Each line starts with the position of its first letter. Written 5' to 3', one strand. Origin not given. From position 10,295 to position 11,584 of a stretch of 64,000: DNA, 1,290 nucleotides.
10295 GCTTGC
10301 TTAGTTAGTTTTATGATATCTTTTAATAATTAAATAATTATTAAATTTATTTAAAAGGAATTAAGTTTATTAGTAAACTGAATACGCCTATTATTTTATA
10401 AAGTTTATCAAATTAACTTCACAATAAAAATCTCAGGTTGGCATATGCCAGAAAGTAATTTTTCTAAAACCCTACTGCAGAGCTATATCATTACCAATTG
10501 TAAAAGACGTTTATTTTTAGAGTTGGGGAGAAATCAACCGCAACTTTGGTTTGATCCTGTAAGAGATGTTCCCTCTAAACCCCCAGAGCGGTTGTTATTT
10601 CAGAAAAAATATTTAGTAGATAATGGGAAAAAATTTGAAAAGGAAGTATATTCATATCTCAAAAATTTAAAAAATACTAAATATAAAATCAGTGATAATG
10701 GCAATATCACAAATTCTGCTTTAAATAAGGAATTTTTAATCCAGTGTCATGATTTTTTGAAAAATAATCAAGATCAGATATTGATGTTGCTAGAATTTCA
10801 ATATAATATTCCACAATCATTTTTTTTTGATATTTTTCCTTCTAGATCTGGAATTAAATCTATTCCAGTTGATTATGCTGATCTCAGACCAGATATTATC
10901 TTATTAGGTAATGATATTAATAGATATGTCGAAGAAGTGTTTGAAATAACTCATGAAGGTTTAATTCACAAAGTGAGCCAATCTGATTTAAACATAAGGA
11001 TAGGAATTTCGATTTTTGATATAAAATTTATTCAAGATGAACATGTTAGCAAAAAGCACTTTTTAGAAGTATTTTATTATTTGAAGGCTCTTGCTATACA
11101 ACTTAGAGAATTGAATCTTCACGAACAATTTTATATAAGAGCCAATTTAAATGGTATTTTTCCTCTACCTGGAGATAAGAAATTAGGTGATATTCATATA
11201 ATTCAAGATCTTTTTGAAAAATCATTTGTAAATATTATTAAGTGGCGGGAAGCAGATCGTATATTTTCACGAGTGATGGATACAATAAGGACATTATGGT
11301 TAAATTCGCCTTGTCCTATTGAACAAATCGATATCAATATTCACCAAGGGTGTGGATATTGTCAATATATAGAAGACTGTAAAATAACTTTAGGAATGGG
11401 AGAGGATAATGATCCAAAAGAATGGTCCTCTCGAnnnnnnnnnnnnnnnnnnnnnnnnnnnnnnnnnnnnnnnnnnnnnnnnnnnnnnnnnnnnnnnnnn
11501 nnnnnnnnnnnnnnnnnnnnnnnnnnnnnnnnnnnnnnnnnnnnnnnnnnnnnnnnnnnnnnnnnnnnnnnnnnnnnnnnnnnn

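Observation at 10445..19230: Dna2-like nuclease-helicase in one tight operon with the canonical Mre11 and Rad50: a eukaryote-style end-resection module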

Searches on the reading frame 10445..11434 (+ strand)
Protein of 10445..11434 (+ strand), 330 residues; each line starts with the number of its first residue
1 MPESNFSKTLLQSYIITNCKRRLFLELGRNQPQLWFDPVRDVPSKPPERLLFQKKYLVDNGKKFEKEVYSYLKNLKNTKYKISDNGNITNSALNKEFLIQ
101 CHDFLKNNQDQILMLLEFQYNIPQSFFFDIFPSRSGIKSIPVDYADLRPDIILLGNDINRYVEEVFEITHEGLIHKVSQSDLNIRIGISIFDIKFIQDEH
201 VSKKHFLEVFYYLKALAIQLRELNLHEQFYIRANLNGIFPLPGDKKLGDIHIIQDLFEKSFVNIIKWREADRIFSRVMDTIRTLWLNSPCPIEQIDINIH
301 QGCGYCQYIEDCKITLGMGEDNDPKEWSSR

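Call 38: search_solved_structures(query=A3, max_evalue=10, show_alignments=3)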
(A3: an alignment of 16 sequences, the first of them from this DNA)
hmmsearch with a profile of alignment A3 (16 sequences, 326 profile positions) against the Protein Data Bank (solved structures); distinct sequences matched with E-value up to 10: 0.

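Call 39: search_protein_families(library=pfam, alignment_id=A3, max_evalue=5)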
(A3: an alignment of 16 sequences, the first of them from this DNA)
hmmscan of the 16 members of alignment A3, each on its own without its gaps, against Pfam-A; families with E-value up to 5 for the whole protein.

A. member 1, seq(330 aa): 0 families

B. families by the number of members that match (of 16 scanned): 6 families
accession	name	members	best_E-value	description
PF12705.13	PDDEXK_1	1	0.018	PD-(D/E)XK nuclease superfamily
PF14275.11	DUF4362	1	0.043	Domain of unknown function (DUF4362)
PF12830.13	Nipped-B_C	1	0.051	Sister chromatid cohesion C-terminus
PF21937.1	Yop-YscD_ppl_2nd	1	0.089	YscD/CdsD-like Bon-like domain 2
PF23038.1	KOW6_SPT51-2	1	0.18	Transcription elongation factor SPT5 homolog 1/2, KOW6 domain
PF10576.14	EndIII_4Fe-2S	1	1.5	Iron-sulfur binding domain of endonuclease III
